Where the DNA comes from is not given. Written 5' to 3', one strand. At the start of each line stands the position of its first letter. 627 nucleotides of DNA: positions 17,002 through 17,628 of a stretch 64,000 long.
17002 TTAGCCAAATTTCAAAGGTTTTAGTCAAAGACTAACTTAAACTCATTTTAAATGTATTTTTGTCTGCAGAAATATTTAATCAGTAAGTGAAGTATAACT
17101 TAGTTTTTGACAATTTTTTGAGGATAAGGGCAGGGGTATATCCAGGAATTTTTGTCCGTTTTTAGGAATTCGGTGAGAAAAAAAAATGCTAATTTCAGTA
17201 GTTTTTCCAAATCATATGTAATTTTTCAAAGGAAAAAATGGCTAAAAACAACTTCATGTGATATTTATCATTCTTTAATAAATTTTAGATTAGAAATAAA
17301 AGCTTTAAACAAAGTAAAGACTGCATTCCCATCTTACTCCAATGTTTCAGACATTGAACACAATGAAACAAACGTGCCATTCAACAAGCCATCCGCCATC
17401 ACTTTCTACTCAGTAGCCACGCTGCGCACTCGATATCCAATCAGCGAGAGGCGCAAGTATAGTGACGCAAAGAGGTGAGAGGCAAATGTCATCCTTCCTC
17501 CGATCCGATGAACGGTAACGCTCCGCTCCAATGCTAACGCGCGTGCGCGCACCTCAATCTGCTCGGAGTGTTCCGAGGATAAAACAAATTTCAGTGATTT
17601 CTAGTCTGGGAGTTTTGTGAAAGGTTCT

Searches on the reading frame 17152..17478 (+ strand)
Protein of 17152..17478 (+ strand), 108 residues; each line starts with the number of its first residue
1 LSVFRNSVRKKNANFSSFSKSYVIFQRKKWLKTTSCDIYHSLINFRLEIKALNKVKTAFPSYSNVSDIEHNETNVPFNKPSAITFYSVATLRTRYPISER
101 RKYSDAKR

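Call 56: search_protein_families(library=pfam, proteins=[window:17152-17478:+], max_evalue=0.01)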
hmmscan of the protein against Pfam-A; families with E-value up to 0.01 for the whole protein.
window:17152-17478:+ (108 aa): 0 families
